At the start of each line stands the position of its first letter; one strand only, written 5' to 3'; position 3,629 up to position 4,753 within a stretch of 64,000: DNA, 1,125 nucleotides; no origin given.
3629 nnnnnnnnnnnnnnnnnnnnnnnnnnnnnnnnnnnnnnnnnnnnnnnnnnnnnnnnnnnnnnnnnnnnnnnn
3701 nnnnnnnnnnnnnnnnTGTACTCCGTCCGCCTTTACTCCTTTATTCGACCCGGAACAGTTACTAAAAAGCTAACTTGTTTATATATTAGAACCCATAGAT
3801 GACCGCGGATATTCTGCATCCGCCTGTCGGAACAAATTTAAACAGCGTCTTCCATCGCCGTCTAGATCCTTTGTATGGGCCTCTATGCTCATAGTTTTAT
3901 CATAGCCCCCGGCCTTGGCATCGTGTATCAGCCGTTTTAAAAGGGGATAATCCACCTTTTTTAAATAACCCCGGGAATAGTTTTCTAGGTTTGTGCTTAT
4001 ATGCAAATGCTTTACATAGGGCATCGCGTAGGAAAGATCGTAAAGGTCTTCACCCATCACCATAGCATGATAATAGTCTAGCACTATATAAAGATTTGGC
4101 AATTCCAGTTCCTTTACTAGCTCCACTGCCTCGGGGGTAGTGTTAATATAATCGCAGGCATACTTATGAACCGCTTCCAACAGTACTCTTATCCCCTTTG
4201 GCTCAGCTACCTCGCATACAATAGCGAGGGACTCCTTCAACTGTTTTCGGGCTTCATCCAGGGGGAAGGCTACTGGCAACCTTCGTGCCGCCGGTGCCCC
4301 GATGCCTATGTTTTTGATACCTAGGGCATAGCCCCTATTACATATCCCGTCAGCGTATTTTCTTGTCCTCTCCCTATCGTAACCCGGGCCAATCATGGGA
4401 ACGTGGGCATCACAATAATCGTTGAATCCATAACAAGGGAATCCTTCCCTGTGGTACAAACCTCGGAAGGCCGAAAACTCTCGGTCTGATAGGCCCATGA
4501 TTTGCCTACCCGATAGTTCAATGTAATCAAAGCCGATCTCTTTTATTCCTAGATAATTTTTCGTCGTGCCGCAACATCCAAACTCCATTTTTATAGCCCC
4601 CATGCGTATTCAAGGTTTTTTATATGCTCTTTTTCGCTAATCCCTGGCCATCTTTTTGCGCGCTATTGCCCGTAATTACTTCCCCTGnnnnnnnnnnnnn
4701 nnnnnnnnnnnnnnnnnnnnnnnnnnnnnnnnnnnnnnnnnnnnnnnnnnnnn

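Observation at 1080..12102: IclR-regulated catabolic island that mixes four-carbon acid-sugar enzymes with a TctABC transporter, an FmdA-like amidase and an HpcH aldolase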

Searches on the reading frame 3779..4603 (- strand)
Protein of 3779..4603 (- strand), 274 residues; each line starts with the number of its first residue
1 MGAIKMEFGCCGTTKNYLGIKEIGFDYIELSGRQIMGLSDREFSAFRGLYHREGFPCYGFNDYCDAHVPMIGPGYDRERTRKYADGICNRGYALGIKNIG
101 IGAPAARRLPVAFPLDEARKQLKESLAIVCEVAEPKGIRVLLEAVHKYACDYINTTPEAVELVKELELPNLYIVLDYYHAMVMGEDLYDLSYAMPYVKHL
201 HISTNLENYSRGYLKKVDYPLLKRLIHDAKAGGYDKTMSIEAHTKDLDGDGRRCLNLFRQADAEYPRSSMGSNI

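Call 4: search_protein_families(library=pfam, proteins=[window:3779-4603:-])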
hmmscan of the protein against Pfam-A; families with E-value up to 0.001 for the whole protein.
window:3779-4603:- (274 aa): 1 family
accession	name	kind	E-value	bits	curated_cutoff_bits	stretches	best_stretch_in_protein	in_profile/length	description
PF01261.30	AP_endonuc_2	-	3.4e-28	99.4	31.1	1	20-245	4-232/249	Xylose isomerase-like TIM barrel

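Call 5: search_protein_families(library=ncbifam, proteins=[window:3779-4603:-])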
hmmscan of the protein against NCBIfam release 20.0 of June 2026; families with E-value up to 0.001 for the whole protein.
window:3779-4603:- (274 aa): 7 families
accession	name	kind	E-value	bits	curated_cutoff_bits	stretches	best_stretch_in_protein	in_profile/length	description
NF051856.1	PsicseEpim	equivalog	6.9e-13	49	300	1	20-204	25-212/287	D-psicose 3-epimerase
NF041099.2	keto_glucon_epim_IolO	equivalog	4.8e-11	42.5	300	1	116-241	124-245/269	5-keto-L-gluconate epimerase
NF043033.1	OxoTetrIsom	equivalog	7.2e-09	35.8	325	1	114-232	110-230/251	2-oxo-tetronate isomerase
NF007360.0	PRK09856.1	equivalog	3.1e-08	33.5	305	1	19-248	21-254/276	fructoselysine 3-epimerase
TIGR03234.1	OH-pyruv-isom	equivalog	6.2e-08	32.3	353.45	1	110-221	109-222/254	hydroxypyruvate isomerase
NF007444.0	PRK09997.1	equivalog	2.1e-05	24.1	465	1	90-234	93-236/258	hydroxypyruvate isomerase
NF007441.0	PRK09989.1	equivalog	0.00062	19.6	412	1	132-256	132-255/258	HPr family phosphocarrier protein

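Call 20: search_solved_structures(query=window:3779-4603:-, max_evalue=0.001)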
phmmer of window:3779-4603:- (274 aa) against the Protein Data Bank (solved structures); distinct sequences matched with E-value up to 0.001: 22.
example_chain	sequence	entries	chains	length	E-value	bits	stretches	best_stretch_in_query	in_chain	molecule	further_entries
3vnk_A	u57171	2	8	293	1.1e-09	41.3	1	20-203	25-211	Xylose isomerase domain protein TIM barrel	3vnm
3vni_A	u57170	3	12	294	1.1e-09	41.3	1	20-203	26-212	Xylose isomerase domain protein TIM barrel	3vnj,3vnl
7e9w_A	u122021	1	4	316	1.4e-09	41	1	20-203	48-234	D-psicose 3-epimerase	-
6wn6_A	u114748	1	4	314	6.9e-09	38.8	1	16-212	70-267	3-keto-D-glucoside 4-epimerase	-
7x7w_A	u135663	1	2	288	6.3e-08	35.6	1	22-187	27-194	D-PSICOSE 3-EPIMERASE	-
8xix_A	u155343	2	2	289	1.6e-07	34.3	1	82-204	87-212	D-tagatose 3-epimerase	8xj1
8xiv_A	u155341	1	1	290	1.6e-07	34.3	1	82-204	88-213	D-tagatose 3-epimerase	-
1i60_A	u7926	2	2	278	2.2e-07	33.9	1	102-216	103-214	IOLI PROTEIN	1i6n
8yeb_A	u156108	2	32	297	2.2e-07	33.9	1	123-246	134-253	Ketose 3-epimerase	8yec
5zfs_A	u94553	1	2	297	2.2e-07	33.8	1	123-246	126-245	D-allulose-3-epimerase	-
7cj9_A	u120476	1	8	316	7.3e-06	28.8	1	9-185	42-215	Epimerase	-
3dx5_A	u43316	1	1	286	1.1e-05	28.2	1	117-203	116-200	uncharacterized protein AsbF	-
2hk0_A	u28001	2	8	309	1.3e-05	28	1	20-203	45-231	D-PSICOSE 3-EPIMERASE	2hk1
7cj4_A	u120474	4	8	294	1.4e-05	27.9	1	11-187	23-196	Epimerase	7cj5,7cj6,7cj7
7cj8_A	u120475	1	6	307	1.6e-05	27.7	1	11-187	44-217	Epimerase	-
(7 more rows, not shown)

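Call 22: find_homologous_proteins(query=window:3779-4588:-, max_evalue=0.00001)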
Query window:3779-4588:- (269 aa): 61 proteins with E <= 0.00001 among 664 candidates.
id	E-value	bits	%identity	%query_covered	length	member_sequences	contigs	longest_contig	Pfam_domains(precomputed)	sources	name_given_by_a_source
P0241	1.2e-182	624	100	100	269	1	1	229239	PF01261.31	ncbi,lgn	-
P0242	4.1e-92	327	56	91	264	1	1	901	PF01261.31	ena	-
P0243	1.7e-91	325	55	95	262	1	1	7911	PF01261.31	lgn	-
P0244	7.0e-91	323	55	95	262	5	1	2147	PF01261.31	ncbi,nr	ncbi:MAG: sugar phosphate isomerase/epimerase [Oscillospiraceae bacterium]|nr:sugar phosphate isomer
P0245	6.3e-90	319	55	96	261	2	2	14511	PF01261.31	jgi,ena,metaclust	metaclust:\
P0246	2.7e-89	317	55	93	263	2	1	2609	PF01261.31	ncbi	-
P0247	8.0e-89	316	55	93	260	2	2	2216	PF01261.31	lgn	-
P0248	1.6e-88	315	55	91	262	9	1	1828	PF01261.31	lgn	-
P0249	8.3e-88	312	54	95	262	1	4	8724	PF01261.31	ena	-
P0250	2.3e-85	304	53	95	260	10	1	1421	PF01261.31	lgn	-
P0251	5.8e-85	303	52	95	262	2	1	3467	PF01261.31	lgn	-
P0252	4.6e-84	300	53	94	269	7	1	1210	PF01261.31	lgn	-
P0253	7.0e-84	300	53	94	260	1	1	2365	PF01261.31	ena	-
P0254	2.7e-83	298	52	95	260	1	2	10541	PF01261.31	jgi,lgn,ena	-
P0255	5.2e-82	293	50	95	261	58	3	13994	PF01261.31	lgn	-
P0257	9.3e-81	289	52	91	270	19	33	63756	PF01261.31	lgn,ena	-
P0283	1.3e-58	217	40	100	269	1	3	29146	PF01261.31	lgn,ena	-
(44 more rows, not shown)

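Call 23: find_encoding_contigs(protein=P0245, flank=10000, max_places=3)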
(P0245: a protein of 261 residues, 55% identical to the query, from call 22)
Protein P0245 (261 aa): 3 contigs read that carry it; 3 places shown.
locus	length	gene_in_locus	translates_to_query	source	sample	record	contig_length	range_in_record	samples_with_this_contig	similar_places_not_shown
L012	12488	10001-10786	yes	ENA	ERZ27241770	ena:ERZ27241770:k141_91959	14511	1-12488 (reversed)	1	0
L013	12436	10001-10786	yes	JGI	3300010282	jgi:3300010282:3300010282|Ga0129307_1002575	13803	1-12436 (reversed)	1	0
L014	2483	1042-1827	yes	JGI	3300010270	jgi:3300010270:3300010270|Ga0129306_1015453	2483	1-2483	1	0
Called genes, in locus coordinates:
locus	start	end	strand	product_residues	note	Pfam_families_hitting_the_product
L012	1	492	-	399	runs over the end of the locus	PF02595:Gly_kinase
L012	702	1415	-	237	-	PF00392:GntR, PF07729:FCD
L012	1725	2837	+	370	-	PF03480:DctP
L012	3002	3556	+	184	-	PF04290:DctQ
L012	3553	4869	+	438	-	PF06808:DctM, PF03600:CitMHS (weak)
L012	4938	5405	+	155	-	PF03479:PCC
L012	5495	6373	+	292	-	PF02826:2-Hacid_dh_C (weak), PF03446:NAD_binding_2, PF03807:F420_oxidored (weak), PF14833:NAD_binding_11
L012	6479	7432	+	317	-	PF02737:3HCDH_N, PF00725:3HCDH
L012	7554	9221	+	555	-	PF00920:ILVD_EDD_N, PF24877:ILV_EDD_C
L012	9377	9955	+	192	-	PF14512:TM1586_NiRdase (faint), PF00881:Nitroreductase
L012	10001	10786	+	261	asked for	PF01261:AP_endonuc_2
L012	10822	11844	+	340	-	PF00670:AdoHcyase_NAD (weak), PF02826:2-Hacid_dh_C, PF03446:NAD_binding_2 (weak), PF03807:F420_oxidored (weak), PF07991:KARI_N, PF01450:KARI_C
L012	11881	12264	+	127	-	PF00903:Glyoxalase, PF12681:Glyoxalase_2 (weak)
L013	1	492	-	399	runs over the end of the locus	PF02595:Gly_kinase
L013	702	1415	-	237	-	PF00392:GntR, PF07729:FCD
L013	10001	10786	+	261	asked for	PF01261:AP_endonuc_2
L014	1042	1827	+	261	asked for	PF01261:AP_endonuc_2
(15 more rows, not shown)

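Call 24: find_encoding_contigs(protein=P0257, flank=10000, max_places=3)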
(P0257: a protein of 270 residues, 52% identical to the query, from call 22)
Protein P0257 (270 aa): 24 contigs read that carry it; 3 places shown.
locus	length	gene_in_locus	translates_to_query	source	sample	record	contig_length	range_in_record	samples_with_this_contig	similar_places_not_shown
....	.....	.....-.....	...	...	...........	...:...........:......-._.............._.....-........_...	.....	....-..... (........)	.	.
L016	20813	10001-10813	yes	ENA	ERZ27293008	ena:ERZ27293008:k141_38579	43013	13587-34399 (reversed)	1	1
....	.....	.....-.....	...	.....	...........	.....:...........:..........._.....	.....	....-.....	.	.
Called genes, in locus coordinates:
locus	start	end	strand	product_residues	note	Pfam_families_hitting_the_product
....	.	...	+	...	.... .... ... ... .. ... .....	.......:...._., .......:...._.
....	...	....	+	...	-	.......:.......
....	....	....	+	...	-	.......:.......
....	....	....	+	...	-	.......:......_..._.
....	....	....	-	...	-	-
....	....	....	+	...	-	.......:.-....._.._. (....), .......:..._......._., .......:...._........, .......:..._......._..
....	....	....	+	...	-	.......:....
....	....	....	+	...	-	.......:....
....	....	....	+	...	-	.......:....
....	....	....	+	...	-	-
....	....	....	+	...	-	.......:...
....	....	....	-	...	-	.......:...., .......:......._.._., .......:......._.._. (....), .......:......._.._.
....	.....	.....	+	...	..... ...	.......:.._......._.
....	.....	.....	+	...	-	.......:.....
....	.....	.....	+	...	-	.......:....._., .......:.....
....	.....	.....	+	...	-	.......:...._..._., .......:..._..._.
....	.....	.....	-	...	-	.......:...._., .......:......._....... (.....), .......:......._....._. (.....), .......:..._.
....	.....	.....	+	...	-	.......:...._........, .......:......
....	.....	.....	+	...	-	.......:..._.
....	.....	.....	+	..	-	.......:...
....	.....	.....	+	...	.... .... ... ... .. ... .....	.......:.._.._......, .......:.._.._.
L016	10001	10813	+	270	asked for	PF01261:AP_endonuc_2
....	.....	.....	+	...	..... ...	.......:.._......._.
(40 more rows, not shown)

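Call 25: find_encoding_contigs(protein=P0283, flank=10000, max_places=2)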
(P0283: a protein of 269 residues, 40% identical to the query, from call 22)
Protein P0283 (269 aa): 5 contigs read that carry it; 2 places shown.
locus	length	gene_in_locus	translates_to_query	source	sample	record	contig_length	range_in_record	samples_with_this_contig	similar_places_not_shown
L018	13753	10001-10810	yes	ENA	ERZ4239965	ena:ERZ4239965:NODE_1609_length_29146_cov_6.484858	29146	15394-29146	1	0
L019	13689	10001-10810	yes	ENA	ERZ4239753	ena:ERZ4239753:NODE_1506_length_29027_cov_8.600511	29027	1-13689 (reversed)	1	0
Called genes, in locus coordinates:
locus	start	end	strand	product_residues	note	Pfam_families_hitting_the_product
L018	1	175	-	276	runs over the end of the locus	PF09370:PEP_hydrolase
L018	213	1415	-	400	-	PF06792:UPF0261, PF23189:UPF0261_C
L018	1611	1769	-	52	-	-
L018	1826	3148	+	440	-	PF07005:SBD_N, PF17042:NBD_C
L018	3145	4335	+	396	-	PF09370:PEP_hydrolase, PF00165:HTH_AraC (weak), PF12833:HTH_18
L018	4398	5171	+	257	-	PF10370:Rv2993c-like_N, PF01557:FAA_hydrolase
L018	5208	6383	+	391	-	PF02746:MR_MLE_N, PF13378:MR_MLE_C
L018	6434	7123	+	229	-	PF00392:GntR, PF07729:FCD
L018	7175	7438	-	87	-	PF24877:ILV_EDD_C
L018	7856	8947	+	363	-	-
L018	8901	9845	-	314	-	PF02737:3HCDH_N, PF00725:3HCDH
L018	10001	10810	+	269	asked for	PF01261:AP_endonuc_2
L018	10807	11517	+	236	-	PF00392:GntR, PF07729:FCD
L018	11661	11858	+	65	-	PF00269:SASP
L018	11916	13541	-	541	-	PF01935:DUF87 (weak), PF05872:HerA_C, PF12846:AAA_10 (faint)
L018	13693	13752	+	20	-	?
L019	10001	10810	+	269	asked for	PF01261:AP_endonuc_2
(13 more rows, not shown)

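Call 29: find_related_loci(query=A1, collection=genome_contigs, flank=10000)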
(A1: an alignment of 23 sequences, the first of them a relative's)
Query A1 (269 aa) in genome_contigs; peptide patterns used: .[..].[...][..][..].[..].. (x = any residue, [..] = any of these).
62 stretches matched a pattern; 20 encode a relative of the query (tblastn E <= 1e-3); 20 distinct loci.
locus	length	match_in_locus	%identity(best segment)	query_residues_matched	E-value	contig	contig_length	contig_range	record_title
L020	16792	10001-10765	48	3-256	2e-79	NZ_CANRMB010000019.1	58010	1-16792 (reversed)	MAG: uncultured Dysosmobacter sp. isolate Lapin-030__bin84 Lapin-030__NODE_787_length_58010_cov_10.648646, whole genome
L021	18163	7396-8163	42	1-256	2e-69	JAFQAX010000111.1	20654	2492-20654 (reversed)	MAG: Oscillospiraceae bacterium isolate RGIG1653 Goat_Cecum-1__c586836, whole genome shotgun sequence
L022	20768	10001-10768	43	1-256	5e-69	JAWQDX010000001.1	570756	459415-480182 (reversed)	Oscillospiraceae bacterium CM18GR_63 LM_D1-8-GR-6-3_NODE_1, whole genome shotgun sequence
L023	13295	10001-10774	44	1-256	7e-66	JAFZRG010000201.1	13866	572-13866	MAG: Bacillota bacterium isolate RGIG8025 Water_buffalos_Rumen-1__c909126, whole genome shotgun sequence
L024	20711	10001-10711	45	1-236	8e-65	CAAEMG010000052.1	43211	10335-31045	MAG TPA_asm: Clostridia bacterium, isolate HGM11808, WGS project CAAEMG010000000 data, contig: ERS537280_49_k99_16404, w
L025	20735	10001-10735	43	1-243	4e-62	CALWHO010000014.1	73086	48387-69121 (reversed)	MAG: uncultured Lachnospiraceae bacterium isolate E06__bin171 genome assembly, contig: E06__k127_1926922, whole genome s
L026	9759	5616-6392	42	1-259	5e-60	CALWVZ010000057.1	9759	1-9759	MAG: uncultured Oscillospiraceae bacterium isolate BRZ_DM__bin54 genome assembly, contig: BRZ_DM__NODE_9268_length_9759_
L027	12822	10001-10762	41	1-255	1e-57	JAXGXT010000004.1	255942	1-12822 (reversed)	MAG: Lachnospiraceae bacterium isolate AnMBR.bin497 bin497_4, whole genome shotgun sequence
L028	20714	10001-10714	43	1-237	3e-56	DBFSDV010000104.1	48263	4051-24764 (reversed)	MAG TPA_asm: Candidatus Limivicinus sp. isolate MAG4285 contig104, whole genome shotgun sequence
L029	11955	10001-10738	52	4-249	7e-85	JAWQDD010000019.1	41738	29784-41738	Oscillospiraceae bacterium CM74B_53B_ID361 LM_D7_4-BHI_SB-5_3B.1_NODE_34, whole genome shotgun sequence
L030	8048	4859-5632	40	1-258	2e-55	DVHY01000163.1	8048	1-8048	MAG TPA_asm: Candidatus Limivicinus faecipullorum isolate ChiHcec3-8852 ChiHcec3__C233881_L8048_SRR6323320, whole genome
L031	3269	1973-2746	40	1-258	2e-55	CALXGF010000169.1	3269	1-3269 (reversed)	MAG: uncultured Oscillospiraceae bacterium isolate E06__bin180 genome assembly, contig: E06__k127_3673141, whole genome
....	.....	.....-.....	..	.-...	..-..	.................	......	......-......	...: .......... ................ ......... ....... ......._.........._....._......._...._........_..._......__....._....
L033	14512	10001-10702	29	1-237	1e-26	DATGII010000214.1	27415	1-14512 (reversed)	MAG TPA_asm: Bryobacteraceae bacterium isolate SMAG_U9803 k141_695223, whole genome shotgun sequence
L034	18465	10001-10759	43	1-253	1e-70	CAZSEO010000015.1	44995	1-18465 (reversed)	MAG TPA_asm: uncultured Oscillospiraceae bacterium isolate SRP315200_co1_956 genome assembly, contig: NODE_889_length_44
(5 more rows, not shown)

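Call 32: search_protein_families(library=pfam, proteins=[L028:577-1653:-, L028:3590-4765:+, L028:4779-6146:+, L028:6149-6922:+, L028:6999-7697:+, L028:9232-9975:+, L028:11723-13426:+, L028:13450-14052:+, L028:14113-15411:+, L028:2209-3477:+], max_evalue=0.00001)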
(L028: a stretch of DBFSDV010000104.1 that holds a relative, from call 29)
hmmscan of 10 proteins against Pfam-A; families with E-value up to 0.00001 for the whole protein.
L028:577-1653:- (358 aa): 0 families

L028:3590-4765:+ (391 aa): 2 families
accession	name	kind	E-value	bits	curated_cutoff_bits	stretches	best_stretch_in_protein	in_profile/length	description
PF13378.12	MR_MLE_C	-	7e-63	212.7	29.4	1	150-382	2-218/219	Enolase C-terminal domain-like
PF02746.21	MR_MLE_N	-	3.4e-21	76.1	22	1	14-126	12-117/117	Mandelate racemase / muconate lactonizing enzyme, N-terminal domain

L028:4779-6146:+ (455 aa): 2 families
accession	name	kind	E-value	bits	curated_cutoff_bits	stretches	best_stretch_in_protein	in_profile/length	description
PF03972.19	MmgE_PrpD_N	-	3e-47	161.3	32.1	1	5-242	1-238/244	MmgE/PrpD N-terminal domain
PF19305.4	MmgE_PrpD_C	-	8.5e-28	97.7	32.1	1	269-428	1-163/173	MmgE/PrpD C-terminal domain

L028:6149-6922:+ (257 aa): 1 family
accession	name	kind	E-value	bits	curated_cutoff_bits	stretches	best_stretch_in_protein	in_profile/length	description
PF03328.21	HpcH_HpaI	-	1.3e-29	103.5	25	1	24-209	10-185/221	HpcH/HpaI aldolase/citrate lyase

L028:6999-7697:+ (232 aa): 2 families
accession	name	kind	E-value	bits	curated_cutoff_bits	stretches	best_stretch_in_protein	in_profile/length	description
PF07729.17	FCD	-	1e-26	94.2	24.3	1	103-223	1-123/125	FCD domain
PF00392.27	GntR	-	9.3e-18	64.1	27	1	18-78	4-64/64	Bacterial regulatory proteins, gntR family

L028:9232-9975:+ (247 aa): 2 families
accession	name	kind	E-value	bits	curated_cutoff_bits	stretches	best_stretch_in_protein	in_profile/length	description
PF07729.17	FCD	-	3.2e-30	105.6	24.3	1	116-239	1-123/125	FCD domain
PF00392.27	GntR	-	3.3e-20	72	27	1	31-91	4-64/64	Bacterial regulatory proteins, gntR family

L028:11723-13426:+ (567 aa): 2 families
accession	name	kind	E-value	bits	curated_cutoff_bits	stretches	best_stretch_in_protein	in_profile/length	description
PF00920.27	ILVD_EDD_N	-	1.2e-131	439.1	27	1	43-356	1-312/316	Dihydroxy-acid/6-phosphogluconate dehydratase N-terminal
PF24877.1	ILV_EDD_C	-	7.4e-75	251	27.7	1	369-560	1-191/191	Dihydroxy-acid/6-phosphogluconate dehydratase C-terminal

L028:13450-14052:+ (200 aa): 1 family
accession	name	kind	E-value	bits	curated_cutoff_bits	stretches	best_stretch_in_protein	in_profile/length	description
PF00596.27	Aldolase_II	-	8.6e-44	150.1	22.2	1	16-188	6-182/183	Class II Aldolase and Adducin N-terminal domain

L028:14113-15411:+ (432 aa): 3 families
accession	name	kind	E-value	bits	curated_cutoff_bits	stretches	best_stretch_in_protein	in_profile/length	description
PF09370.16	PEP_hydrolase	-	2.5e-92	309.3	33.8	1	46-306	6-266/267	Phosphoenolpyruvate hydrolase-like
PF12833.13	HTH_18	-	8.3e-17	61.7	33.6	1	350-425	1-76/80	Helix-turn-helix domain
PF00165.29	HTH_AraC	-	3.1e-11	43.6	26.6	1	337-370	1-34/42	Bacterial regulatory helix-turn-helix proteins, AraC family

L028:2209-3477:+ (422 aa): 1 family
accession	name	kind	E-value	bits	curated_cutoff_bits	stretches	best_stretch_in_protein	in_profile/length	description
PF06808.19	DctM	-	2.9e-96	323.3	23.8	1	6-414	2-413/413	Tripartite ATP-independent periplasmic transporter, DctM component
